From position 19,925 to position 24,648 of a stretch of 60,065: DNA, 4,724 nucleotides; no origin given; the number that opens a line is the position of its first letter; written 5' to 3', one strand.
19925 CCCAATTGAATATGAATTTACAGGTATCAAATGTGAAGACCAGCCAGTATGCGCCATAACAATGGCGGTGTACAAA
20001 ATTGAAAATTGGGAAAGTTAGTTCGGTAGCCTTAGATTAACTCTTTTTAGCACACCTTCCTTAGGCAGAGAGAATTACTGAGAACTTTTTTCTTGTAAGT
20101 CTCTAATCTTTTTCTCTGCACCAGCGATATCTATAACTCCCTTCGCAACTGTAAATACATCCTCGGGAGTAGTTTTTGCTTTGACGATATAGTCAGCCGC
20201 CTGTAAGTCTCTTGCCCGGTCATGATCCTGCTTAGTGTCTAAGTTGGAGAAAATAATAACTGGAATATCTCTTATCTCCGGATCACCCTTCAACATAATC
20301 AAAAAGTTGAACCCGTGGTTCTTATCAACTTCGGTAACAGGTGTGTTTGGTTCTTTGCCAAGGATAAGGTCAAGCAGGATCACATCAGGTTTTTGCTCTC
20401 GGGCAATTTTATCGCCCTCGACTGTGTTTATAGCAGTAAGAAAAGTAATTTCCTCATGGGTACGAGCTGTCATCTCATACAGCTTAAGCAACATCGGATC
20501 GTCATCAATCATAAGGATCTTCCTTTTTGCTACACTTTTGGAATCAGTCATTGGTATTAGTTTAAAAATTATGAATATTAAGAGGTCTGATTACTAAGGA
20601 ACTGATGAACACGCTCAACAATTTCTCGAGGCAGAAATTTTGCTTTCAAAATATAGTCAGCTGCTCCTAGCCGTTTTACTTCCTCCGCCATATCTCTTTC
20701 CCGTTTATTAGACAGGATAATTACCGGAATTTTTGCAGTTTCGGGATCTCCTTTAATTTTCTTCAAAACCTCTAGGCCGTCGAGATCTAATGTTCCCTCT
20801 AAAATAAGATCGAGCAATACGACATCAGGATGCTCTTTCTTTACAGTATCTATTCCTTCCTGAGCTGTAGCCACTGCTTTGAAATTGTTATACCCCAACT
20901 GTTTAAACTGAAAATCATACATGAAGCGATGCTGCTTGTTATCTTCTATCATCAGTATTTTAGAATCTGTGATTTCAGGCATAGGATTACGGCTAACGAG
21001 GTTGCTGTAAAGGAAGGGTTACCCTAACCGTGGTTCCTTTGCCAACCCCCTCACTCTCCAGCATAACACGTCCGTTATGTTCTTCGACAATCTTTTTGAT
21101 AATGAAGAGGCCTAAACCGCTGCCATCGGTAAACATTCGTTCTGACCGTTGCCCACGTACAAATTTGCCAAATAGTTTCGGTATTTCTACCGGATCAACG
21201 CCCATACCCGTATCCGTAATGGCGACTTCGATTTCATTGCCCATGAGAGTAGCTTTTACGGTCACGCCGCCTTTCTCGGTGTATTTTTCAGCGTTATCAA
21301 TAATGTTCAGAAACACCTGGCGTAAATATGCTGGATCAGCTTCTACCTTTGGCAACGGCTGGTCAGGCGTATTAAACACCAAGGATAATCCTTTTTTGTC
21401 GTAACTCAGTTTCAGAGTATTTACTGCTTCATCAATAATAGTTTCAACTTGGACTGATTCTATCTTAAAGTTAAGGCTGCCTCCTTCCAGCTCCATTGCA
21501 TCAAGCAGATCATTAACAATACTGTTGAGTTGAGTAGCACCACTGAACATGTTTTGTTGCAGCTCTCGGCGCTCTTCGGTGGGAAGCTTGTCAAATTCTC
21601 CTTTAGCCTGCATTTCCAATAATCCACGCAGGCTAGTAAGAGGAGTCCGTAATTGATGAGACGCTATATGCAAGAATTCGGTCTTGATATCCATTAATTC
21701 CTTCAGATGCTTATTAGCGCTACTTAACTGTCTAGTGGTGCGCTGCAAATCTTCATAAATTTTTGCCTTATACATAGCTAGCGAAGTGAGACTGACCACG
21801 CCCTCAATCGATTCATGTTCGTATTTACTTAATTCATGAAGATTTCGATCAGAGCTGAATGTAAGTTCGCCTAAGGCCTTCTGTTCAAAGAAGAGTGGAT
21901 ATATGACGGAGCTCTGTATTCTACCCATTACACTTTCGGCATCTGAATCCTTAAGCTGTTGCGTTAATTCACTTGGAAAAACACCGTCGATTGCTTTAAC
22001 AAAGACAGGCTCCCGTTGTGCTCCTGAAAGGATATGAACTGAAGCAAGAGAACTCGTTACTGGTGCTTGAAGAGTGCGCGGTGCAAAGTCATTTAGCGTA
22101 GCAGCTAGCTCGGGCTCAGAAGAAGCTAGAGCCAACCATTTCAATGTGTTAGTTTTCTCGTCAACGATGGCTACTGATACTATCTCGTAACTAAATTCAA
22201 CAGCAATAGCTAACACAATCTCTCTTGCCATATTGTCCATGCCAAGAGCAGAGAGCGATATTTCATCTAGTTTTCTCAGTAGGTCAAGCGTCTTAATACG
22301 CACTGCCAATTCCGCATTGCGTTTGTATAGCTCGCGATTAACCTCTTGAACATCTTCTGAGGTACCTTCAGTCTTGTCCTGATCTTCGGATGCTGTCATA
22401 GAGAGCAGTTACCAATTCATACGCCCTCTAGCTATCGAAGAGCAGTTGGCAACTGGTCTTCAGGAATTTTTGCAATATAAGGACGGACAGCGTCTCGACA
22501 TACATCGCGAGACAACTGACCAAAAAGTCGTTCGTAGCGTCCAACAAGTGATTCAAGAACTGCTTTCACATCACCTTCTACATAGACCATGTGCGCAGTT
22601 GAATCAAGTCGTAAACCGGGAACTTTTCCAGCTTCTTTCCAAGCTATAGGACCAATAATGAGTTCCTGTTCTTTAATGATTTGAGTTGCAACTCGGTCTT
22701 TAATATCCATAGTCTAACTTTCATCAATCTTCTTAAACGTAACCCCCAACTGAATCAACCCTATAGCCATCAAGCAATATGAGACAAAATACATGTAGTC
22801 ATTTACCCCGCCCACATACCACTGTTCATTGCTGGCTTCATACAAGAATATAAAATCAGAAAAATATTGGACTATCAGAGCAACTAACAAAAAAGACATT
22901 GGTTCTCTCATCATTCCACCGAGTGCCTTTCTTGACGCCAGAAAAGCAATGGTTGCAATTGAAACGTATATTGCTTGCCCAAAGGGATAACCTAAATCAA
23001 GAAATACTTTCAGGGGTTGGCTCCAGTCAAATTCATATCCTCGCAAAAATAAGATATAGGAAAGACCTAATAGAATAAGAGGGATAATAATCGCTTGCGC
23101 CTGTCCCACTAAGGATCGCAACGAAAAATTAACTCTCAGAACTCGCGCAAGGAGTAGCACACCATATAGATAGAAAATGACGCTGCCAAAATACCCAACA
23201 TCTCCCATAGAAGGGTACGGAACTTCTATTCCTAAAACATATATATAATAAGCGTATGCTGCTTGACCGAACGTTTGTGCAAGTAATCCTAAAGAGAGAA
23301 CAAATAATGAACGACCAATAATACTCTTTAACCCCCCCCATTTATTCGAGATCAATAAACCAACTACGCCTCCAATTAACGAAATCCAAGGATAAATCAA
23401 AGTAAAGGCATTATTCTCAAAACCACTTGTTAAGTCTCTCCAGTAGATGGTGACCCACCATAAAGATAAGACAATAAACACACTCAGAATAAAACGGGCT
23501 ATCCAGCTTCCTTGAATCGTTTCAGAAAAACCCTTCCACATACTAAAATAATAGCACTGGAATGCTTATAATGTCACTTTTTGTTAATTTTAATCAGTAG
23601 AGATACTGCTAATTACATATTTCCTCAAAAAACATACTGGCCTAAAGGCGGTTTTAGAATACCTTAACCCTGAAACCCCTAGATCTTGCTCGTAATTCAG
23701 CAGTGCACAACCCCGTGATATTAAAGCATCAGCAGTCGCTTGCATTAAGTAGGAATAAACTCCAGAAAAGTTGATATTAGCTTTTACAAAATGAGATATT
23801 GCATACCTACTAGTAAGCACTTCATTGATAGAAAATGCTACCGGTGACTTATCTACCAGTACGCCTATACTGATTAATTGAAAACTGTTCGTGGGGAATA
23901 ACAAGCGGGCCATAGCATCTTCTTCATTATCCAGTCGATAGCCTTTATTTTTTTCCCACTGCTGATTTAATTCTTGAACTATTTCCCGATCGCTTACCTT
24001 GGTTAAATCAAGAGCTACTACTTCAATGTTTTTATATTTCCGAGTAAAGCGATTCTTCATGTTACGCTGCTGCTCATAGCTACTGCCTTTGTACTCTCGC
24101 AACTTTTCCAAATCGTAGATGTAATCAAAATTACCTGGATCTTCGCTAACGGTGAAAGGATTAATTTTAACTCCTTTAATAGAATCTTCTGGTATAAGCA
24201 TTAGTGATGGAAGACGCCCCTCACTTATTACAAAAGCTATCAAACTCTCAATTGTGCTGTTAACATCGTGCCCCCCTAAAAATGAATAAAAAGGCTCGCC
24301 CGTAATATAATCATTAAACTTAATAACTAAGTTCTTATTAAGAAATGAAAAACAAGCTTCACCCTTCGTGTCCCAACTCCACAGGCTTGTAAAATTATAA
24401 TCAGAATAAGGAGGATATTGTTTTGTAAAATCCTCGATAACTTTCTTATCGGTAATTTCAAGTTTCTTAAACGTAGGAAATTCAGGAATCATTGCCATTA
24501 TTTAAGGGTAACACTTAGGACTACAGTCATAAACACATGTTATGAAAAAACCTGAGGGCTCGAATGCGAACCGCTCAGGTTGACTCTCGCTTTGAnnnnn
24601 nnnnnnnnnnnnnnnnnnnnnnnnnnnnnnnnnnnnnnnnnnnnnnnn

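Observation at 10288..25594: Arginine/SAM-derived guanidino-polyamine-like biosynthetic cluster with activation, condensation and tRNA-dependent transferase genes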

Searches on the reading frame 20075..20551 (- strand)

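Call 4: search_protein_families(library=pfam, proteins=[window:20075-20551:-], max_evalue=0.01)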
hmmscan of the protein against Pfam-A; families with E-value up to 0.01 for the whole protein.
window:20075-20551:- (158 aa): 1 family
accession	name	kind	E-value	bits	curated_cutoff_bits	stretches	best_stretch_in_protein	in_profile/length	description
PF00072.30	Response_reg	-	3.4e-10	40.5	30.2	1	12-125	1-100/111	Response regulator receiver domain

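Call 60: search_protein_families(library=ncbifam, proteins=[window:20075-20551:-], max_evalue=0.001)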
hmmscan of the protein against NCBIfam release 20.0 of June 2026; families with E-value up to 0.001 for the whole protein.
window:20075-20551:- (158 aa): 17 families
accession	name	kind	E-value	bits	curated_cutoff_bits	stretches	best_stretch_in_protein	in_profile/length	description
NF045717.1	DVU0259_DivK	exception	1.5e-10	41.3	160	1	9-108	2-89/117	DVU0259 family response regulator domain-containing protein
TIGR02154.1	PhoB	equivalog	7.8e-10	38.4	296.2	1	9-130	2-111/226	phosphate regulon transcriptional regulator PhoB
NF007135.0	PRK09581.1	equivalog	9.7e-10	37.8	474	1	11-124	4-105/457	PleD family two-component system response regulator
NF007935.0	PRK10651.1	equivalog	4.5e-06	26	250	1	9-64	6-62/216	two-component system response regulator NarL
NF040534.1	resp_reg_YycF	equivalog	1.8e-05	24.1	340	1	10-95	1-86/231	response regulator YycF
NF045505.1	RR_RssB_Pseudo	equivalog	2.1e-05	23.8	700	1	9-125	5-107/394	two-component system response regulator RssB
NF041866.1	EpsW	equivalog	4.5e-05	23.1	200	1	9-130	5-116/131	exopolysaccharide biosynthesis response regulator EpsW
NF007546.0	PRK10161.1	equivalog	5e-05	23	471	1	50-139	42-119/229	phosphate response regulator transcription factor PhoB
NF011695.0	PRK15115.1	equivalog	9.5e-05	21.3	763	1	10-79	7-76/445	two-component system response regulator GlrR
NF007977.0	PRK10701.1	equivalog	0.0001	21.8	330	1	10-133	2-108/241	two-component system response regulator RstA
NF052445.1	RespRegMctR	equivalog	0.00012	21.6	300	1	11-66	3-59/205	two-component system response regulator MctR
NF045944.1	ResRegRpaBCyano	equivalog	0.00015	21.2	330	1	13-126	1-99/229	response regulator transcription factor RpaB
TIGR02875.1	spore_0_A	equivalog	0.00017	20.9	200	1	9-145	2-124/262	sporulation transcription factor Spo0A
NF053854.1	RespRegPhoBBctds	equivalog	0.00023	20.6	270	1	12-128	1-104/225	two-component system response regulator PhoB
NF040689.1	MtrAB_MtrA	equivalog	0.00045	19.6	300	0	12-96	1-84/219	MtrAB system response regulator MtrA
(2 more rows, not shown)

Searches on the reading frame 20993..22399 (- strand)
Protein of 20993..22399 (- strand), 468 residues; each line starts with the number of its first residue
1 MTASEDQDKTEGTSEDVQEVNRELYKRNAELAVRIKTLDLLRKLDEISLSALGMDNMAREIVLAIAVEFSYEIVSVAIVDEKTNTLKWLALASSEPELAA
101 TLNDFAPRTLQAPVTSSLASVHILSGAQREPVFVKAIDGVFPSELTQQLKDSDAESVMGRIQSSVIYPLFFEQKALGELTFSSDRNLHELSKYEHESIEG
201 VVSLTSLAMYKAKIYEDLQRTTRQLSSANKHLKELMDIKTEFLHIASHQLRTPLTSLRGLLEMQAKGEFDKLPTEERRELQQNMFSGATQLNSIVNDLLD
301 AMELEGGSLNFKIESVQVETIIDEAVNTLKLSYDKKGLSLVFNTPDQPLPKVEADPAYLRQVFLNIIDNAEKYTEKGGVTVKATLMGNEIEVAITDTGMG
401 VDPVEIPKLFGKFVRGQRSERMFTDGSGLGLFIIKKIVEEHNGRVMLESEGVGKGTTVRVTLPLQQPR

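Call 4: search_protein_families(library=pfam, proteins=[window:20993-22399:-], max_evalue=0.01)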
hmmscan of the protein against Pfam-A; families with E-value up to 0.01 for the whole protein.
window:20993-22399:- (468 aa): 3 families
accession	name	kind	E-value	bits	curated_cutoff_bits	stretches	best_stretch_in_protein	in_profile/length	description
PF02518.31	HATPase_c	-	1.6e-25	90.1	26.4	1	355-465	2-110/111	Histidine kinase-, DNA gyrase B-, and HSP90-like ATPase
PF00512.31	HisKA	-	1.5e-13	51.1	26.9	1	239-305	2-64/66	His Kinase A (phospho-acceptor) domain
PF13581.12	HATPase_c_2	-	3.4e-07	30.8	27.4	1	363-461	40-126/127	Histidine kinase-like ATPase domain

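Call 55: search_protein_families(library=pfam, proteins=[window:20993-22399:-], max_evalue=10)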
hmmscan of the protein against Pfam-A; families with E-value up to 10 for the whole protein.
window:20993-22399:- (468 aa): 6 families
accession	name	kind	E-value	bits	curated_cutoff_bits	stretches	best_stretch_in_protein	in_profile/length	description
PF02518.31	HATPase_c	-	1.6e-25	90.1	26.4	1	355-465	2-110/111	Histidine kinase-, DNA gyrase B-, and HSP90-like ATPase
PF00512.31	HisKA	-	1.5e-13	51.1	26.9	1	239-305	2-64/66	His Kinase A (phospho-acceptor) domain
PF13581.12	HATPase_c_2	-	3.4e-07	30.8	27.4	1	363-461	40-126/127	Histidine kinase-like ATPase domain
PF13185.12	GAF_2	-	0.18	12.5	28.6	1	61-208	10-134/136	GAF domain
PF17929.6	TetR_C_34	-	0.21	12.2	26.3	1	183-232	12-61/120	Tetracyclin repressor-like, C-terminal domain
PF16515.11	HIP1_clath_bdg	-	3.8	8.4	28.8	1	5-39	42-76/99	Clathrin-binding domain of Huntingtin-interacting protein 1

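Call 86: search_protein_families(library=padloc, proteins=[window:20993-22399:-], max_evalue=0.001)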
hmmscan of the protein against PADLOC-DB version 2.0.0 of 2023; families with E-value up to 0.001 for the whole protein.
window:20993-22399:- (468 aa): 3 families
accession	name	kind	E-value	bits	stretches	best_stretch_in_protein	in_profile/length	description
PDLC04647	PDC-M43B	-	1.9e-09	35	1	365-449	234-319/347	-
PDLC04649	PDC-M43B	-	3.7e-06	24.1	1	320-447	190-318/345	-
PDLC04650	PDC-M43B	-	3.1e-05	21.4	1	365-449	233-320/344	-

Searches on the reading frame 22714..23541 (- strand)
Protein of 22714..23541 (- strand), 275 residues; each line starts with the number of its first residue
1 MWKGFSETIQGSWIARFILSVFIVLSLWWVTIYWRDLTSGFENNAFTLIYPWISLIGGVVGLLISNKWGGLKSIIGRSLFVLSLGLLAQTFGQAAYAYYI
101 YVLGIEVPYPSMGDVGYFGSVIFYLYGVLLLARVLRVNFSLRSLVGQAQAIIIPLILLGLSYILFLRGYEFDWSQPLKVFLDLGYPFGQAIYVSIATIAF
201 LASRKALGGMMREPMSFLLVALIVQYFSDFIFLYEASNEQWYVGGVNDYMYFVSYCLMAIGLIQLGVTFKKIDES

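Call 4: search_protein_families(library=pfam, proteins=[window:22714-23541:-], max_evalue=0.01)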
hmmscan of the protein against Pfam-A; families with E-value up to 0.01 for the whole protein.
window:22714-23541:- (275 aa): 0 families

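Call 55: search_protein_families(library=pfam, proteins=[window:22714-23541:-], max_evalue=10)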
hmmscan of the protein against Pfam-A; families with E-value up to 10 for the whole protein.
window:22714-23541:- (275 aa): 0 families

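Call 57: find_homologous_proteins(query=window:22714-23541:-)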
Query window:22714-23541:- (275 aa): 422 proteins with E <= 0.001 among 4002 candidates; the best 120 are listed.
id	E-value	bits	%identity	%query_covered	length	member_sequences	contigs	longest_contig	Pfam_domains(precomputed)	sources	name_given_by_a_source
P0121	2.7e-172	590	100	100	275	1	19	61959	-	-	-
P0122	1.7e-171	587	100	100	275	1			-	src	-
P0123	2.7e-171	587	100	100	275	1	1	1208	-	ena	-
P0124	2.2e-139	482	77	100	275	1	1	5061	-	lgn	-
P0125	1.5e-137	476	79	100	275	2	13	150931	-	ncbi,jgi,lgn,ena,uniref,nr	ncbi:MAG: hypothetical protein A3D99_00955 [Candidatus Andersenbacteria bacterium RIFCSPHIGHO2_12_FU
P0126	5.0e-120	418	68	100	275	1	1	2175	-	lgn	-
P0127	6.8e-110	385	63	100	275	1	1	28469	-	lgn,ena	-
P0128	1.2e-99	352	60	100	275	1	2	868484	-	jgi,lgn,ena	-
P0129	2.3e-99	351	58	98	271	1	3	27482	-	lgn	-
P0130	1.7e-97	345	59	98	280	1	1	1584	-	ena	-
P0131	7.0e-97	342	59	97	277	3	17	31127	-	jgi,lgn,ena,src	-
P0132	7.9e-97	342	59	99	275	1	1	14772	-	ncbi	-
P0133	1.3e-96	342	61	92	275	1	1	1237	-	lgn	-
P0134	2.8e-96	340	61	98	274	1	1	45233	-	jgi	jgi:hypothetical protein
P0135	4.0e-96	340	60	92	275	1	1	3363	-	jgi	-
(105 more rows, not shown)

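Call 60: search_protein_families(library=ncbifam, proteins=[window:22714-23541:-], max_evalue=0.001)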
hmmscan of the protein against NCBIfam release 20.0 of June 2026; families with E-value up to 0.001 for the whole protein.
window:22714-23541:- (275 aa): 0 families

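Call 63: predict_structure(alignment_id=A3)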
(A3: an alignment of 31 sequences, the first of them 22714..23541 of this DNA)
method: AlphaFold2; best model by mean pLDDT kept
length: 275 residues; sequences in the alignment: 31
mean_pLDDT: 87.5   pTM: 0.87
mean pLDDT of the five models: 87.5, 87.2, 86.9, 85.8, 84.7
residues with pLDDT >= 90: 149; 70-90: 102; 50-70: 22; < 50: 2
segments of 3 or more residues with pLDDT < 50: none
pLDDT, mean of each block of 10 residues (from residue 1): 90 97 98 93 94 97 97 96 97 94 88 91 93 70 63 76 70 83 81 83 70 90 89 80 90 97 95 89
secondary structure, 60 per line:
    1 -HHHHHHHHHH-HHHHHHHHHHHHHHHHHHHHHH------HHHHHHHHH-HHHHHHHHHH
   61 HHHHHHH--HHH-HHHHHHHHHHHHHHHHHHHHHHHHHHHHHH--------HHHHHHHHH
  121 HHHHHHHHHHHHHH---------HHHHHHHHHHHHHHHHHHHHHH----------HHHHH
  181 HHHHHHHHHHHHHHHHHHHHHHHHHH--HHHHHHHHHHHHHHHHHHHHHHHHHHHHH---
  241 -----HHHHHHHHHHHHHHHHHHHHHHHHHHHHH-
elements in order: H2-11 H13-34 H41-49 H51-67 H74-103 H112-134 H144-165 H176-206 H209-237 H246-274

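Call 66: fold_search(model_id=the predicted structure, library=pdb)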
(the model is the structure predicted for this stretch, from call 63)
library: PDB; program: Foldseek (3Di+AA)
matches with E <= 10: 952; with E <= 0.001: 0
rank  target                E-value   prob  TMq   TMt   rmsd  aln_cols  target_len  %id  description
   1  9ejc_E                3.5e-02  0.99  0.42  0.40   9.7       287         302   15  Cryo-EM Structure of CXCL1-KSHV ORF74-Gi-scFv16 Complex (released 2025-09-03)
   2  5lwe_B                3.7e-02  0.98  0.36  0.35  10.2       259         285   16  Crystal structure of the human CC chemokine receptor type 9 (CCR9) in complex with vercirnon (released 2016-12-07)
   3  7f6g_A                5.9e-02  0.98  0.38  0.35   9.9       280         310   15  Cryo-EM structure of human angiotensin receptor AT1R in complex Gq proteins and Sar1-AngII (released 2023-03-29)
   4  8z3m_R                6.2e-02  1.00  0.44  0.42   9.8       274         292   14  Cryo-EM structure of the hGPR4-Gq complex in pH6.5 (released 2025-04-23)
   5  9qc1                  6.5e-02  0.98  0.39  0.28  10.2       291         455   14  Crystal structure of the neurotensin receptor 1 in complex with the small-molecule full agonist cp28a (released 2026-02-11)
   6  4bv0_A                6.7e-02  0.99  0.44  0.41   9.8       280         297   15  High Resolution Structure of Evolved Agonist-bound Neurotensin Receptor 1 Mutant without Lysozyme Fusion (released 2014-01-29)
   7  9p88_R                7.0e-02  0.90  0.33  0.31  10.8       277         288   14  NTSR1-G11-NTS(8-13) Complex in the Non-Canonical, AHD Open State (NC-Open-Apo) (released 2026-03-25)
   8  3zev_A                7.7e-02  0.99  0.42  0.40  10.3       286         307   14  Structure of Thermostable Agonist-bound Neurotensin Receptor 1 Mutant without Lysozyme Fusion (released 2014-01-29)
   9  7u2l_D                8.3e-02  0.98  0.40  0.40   9.7       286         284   14  C5guano-uOR-Gi-scFv16 (released 2022-05-04)
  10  6ibb_A                9.5e-02  0.96  0.39  0.37   9.9       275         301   13  Crystal structure of the rat isoform of the succinate receptor SUCNR1 (GPR91) in complex with a nanobody (released 2019-08-14)
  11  9bip_R                1.0e-01  0.99  0.42  0.41  10.2       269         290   14  Human proton sensing receptor GPR4 in complex with miniGs (released 2025-01-15)
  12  8z8a_R                1.1e-01  0.94  0.37  0.37   9.1       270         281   13  Cryo-EM structure of the Lactate-bound human HCAR1-Gi1 complex (released 2025-10-29)
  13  8k4p_A                1.1e-01  0.93  0.36  0.34  10.0       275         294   16  Cryo-EM structure of an active Kaposi's Sarcoma-Associated Herpesvirus-G Protein-Coupled Receptor (KSHV-GPCR) in compl (released 2024-07-24)
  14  6gpx_B                1.1e-01  0.75  0.29  0.31  11.9       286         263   14  CRYSTAL STRUCTURE OF CCR2A IN COMPLEX WITH MK-0812 (released 2019-01-02)
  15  8xml_R                1.3e-01  0.99  0.45  0.53   8.7       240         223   17  Cryo-EM structure of the Apo CCR8-Gi complex (released 2025-01-01)
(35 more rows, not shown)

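Call 86: search_protein_families(library=padloc, proteins=[window:22714-23541:-], max_evalue=0.001)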
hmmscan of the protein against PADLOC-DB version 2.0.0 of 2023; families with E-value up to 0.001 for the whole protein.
window:22714-23541:- (275 aa): 0 families

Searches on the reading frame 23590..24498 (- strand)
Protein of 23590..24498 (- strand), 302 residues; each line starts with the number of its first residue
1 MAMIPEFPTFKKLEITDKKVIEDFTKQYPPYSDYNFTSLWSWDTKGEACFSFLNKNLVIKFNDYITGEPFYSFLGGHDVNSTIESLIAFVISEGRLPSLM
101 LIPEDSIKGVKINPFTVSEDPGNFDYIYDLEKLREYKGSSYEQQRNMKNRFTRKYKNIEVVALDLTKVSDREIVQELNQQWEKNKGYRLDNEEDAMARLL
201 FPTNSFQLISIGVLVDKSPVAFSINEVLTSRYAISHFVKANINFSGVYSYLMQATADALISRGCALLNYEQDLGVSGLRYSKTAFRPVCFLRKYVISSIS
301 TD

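Call 4: search_protein_families(library=pfam, proteins=[window:23590-24498:-], max_evalue=0.01)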
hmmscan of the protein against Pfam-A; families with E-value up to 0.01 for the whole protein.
window:23590-24498:- (302 aa): 1 family
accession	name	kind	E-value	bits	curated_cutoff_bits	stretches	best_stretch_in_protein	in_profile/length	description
PF09924.15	LPG_synthase_C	-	1.4e-25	90.4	27.5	1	28-296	4-297/298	Phosphatidylglycerol lysyltransferase, C-terminal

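Call 60: search_protein_families(library=ncbifam, proteins=[window:23590-24498:-], max_evalue=0.001)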
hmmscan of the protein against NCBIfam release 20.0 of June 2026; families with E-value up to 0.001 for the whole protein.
window:23590-24498:- (302 aa): 0 families

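Call 86: search_protein_families(library=padloc, proteins=[window:23590-24498:-], max_evalue=0.001)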
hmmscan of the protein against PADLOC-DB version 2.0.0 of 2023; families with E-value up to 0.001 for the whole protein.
window:23590-24498:- (302 aa): 0 families
